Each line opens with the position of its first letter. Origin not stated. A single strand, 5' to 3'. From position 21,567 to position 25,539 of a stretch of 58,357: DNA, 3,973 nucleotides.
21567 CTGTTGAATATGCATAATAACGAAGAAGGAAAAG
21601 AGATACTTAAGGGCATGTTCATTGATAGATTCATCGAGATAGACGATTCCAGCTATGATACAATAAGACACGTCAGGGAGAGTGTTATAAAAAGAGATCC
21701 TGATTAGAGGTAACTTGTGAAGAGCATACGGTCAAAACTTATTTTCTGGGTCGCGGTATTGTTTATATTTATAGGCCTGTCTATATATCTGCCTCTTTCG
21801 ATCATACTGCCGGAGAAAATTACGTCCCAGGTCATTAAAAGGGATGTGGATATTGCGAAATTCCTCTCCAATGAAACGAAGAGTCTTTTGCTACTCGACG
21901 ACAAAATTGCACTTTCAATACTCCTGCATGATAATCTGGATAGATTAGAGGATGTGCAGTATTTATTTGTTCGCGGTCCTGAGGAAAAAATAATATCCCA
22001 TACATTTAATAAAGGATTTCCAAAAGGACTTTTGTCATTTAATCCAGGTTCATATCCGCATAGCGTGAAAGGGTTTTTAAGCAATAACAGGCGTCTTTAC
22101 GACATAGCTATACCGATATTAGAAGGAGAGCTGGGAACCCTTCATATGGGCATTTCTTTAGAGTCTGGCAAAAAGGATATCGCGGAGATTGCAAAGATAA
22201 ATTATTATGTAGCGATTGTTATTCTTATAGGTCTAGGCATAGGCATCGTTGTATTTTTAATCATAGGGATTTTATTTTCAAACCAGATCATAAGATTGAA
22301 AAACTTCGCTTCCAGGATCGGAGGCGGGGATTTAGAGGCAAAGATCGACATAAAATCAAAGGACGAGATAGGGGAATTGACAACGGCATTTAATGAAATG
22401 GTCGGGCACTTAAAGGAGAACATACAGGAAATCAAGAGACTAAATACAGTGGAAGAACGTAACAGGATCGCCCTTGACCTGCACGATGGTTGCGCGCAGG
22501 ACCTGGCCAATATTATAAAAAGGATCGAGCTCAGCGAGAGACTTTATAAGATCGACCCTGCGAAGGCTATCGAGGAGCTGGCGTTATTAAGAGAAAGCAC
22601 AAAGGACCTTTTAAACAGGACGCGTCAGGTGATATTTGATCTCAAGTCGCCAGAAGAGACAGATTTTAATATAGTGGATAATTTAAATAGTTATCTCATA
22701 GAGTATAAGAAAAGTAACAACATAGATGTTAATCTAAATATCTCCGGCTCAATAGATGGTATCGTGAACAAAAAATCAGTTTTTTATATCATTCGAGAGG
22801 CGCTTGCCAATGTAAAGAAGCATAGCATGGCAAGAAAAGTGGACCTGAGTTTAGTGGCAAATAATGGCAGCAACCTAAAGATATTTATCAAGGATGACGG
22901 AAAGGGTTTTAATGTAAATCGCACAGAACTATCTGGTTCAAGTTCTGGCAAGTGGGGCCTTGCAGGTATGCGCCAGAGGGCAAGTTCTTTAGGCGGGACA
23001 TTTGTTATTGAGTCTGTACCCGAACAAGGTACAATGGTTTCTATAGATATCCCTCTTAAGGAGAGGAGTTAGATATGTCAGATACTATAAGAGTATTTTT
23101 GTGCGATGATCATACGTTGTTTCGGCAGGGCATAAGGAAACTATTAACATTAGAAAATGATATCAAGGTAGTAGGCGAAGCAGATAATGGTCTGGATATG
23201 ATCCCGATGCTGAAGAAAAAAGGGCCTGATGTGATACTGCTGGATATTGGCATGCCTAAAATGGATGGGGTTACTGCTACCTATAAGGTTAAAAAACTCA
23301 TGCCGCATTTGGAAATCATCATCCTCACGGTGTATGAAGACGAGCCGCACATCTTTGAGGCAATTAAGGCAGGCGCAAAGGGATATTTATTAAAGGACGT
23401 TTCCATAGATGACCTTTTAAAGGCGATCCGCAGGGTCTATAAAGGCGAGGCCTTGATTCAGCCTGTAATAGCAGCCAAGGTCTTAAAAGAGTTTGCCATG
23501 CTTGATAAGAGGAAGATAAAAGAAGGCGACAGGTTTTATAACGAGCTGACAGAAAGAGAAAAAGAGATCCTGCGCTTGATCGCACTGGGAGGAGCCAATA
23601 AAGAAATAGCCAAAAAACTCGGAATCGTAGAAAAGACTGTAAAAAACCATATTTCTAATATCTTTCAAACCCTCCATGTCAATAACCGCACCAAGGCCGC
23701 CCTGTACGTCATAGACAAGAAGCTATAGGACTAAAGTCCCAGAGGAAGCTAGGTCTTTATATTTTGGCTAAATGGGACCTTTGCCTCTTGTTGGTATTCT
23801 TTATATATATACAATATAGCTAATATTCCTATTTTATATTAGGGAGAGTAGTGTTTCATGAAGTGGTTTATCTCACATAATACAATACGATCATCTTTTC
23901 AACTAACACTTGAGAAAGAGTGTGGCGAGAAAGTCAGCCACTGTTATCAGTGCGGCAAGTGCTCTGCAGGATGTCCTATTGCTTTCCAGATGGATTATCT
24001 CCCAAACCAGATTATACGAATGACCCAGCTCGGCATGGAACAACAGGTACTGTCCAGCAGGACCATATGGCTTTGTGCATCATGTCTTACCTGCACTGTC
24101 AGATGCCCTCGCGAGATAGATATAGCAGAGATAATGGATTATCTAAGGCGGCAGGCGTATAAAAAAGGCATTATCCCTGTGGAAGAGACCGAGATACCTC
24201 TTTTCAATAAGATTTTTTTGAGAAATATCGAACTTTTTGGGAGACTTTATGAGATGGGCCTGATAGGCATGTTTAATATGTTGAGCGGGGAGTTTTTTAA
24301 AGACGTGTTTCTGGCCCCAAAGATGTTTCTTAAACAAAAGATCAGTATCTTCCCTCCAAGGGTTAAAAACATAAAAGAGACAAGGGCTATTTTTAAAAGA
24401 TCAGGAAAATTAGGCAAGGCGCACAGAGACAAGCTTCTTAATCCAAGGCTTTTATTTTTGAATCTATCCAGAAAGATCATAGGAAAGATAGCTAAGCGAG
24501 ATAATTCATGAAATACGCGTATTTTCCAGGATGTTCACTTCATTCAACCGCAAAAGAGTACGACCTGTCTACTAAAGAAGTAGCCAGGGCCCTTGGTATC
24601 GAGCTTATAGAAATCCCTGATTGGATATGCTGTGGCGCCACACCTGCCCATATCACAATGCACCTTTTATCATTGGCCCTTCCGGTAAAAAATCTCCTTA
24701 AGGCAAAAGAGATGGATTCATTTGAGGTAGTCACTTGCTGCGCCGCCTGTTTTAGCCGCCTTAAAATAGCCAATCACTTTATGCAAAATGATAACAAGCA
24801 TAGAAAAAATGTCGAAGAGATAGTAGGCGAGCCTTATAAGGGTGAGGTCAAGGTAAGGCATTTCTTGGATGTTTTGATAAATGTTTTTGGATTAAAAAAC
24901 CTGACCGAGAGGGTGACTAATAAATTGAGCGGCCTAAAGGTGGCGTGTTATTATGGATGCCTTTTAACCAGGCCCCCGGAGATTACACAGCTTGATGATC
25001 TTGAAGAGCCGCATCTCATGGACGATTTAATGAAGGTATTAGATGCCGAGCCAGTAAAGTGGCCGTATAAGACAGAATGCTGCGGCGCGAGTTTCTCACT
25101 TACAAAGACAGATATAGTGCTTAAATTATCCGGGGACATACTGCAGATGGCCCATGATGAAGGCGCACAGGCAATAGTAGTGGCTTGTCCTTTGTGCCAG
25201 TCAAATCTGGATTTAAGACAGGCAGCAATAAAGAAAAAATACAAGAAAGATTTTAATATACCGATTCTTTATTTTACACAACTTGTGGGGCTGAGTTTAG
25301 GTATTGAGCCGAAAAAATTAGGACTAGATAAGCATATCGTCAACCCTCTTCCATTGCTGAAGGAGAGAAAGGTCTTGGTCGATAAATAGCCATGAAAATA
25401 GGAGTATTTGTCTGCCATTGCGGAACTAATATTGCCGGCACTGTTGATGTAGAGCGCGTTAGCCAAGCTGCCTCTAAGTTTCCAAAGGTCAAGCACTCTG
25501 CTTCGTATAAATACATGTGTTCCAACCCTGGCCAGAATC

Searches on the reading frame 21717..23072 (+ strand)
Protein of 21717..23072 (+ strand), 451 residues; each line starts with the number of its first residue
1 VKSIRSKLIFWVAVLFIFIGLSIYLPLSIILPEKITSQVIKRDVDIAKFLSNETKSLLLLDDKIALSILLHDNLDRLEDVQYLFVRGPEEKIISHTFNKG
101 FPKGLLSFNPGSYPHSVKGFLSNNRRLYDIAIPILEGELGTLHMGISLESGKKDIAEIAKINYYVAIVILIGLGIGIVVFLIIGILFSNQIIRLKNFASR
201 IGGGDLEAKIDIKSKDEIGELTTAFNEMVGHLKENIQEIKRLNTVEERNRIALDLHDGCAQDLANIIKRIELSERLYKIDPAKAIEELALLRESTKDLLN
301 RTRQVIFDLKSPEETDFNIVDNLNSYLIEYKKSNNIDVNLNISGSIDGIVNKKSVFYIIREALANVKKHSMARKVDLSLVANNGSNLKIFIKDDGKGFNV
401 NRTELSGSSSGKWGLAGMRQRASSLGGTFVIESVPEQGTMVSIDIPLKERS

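Call 4: search_protein_families(library=pfam, proteins=[window:21717-23072:+])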
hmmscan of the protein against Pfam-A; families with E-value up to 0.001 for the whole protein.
window:21717-23072:+ (451 aa): 3 families
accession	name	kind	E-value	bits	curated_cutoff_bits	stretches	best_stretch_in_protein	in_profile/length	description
PF07730.19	HisKA_3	-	8.5e-14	52.3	24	1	247-313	1-67/68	Histidine kinase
PF00672.30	HAMP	-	1.5e-10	41.7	25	1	193-233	12-52/53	HAMP domain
PF02518.31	HATPase_c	-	2.5e-10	41.2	26.4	1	353-448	4-110/111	Histidine kinase-, DNA gyrase B-, and HSP90-like ATPase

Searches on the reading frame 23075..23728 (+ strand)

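Call 4: search_protein_families(library=pfam, proteins=[window:23075-23728:+])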
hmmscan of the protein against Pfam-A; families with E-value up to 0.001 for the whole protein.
window:23075-23728:+ (217 aa): 4 families
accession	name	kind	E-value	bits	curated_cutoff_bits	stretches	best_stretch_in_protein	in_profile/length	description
PF00072.30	Response_reg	-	9.5e-30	103.5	30.2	1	7-119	1-111/111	Response regulator receiver domain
PF00196.25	GerE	-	2.2e-19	69.3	23.5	1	157-211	2-56/57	Bacterial regulatory proteins, luxR family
PF08281.18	Sigma70_r4_2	-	6.3e-07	29.4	25.7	1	156-195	9-49/54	Sigma-70, region 4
PF04545.22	Sigma70_r4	-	2.4e-05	24.2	24.1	1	157-200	4-48/50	Sigma-70, region 4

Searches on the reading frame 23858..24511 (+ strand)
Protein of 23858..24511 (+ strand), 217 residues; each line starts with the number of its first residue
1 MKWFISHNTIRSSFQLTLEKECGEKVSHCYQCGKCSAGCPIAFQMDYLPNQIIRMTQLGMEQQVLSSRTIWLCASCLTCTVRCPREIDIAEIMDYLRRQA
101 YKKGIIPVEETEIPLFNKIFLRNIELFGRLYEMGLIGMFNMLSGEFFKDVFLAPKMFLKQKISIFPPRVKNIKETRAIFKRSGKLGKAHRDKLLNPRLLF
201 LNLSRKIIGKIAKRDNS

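Call 4: search_protein_families(library=pfam, proteins=[window:23858-24511:+])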
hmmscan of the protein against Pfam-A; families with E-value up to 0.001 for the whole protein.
window:23858-24511:+ (217 aa): 5 families
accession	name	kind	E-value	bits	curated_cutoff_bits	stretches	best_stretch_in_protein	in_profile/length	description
PF13183.11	Fer4_8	-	2e-11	44.7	27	1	26-87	2-68/68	4Fe-4S dicluster domain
PF13187.11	Fer4_9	-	1.4e-08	35.1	27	1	28-86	1-50/52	4Fe-4S dicluster domain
PF13534.11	Fer4_17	-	2.2e-07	31.7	22.2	1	29-88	2-61/61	4Fe-4S dicluster domain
PF12838.12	Fer4_7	-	0.00012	23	27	1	28-86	1-51/52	4Fe-4S dicluster domain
PF13237.11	Fer4_10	-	0.00034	20.9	25.5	0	27-84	7-53/53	4Fe-4S dicluster domain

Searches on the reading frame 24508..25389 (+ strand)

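Call 15: search_protein_families(library=pfam, proteins=[window:24508-25389:+], max_evalue=0.00001)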
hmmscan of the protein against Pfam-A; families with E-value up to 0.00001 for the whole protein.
window:24508-25389:+ (293 aa): 1 family
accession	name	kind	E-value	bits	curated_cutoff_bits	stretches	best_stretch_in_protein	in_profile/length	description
PF02754.22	CCG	-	8.6e-23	80.7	20.6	2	3-85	1-84/85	Cysteine-rich domain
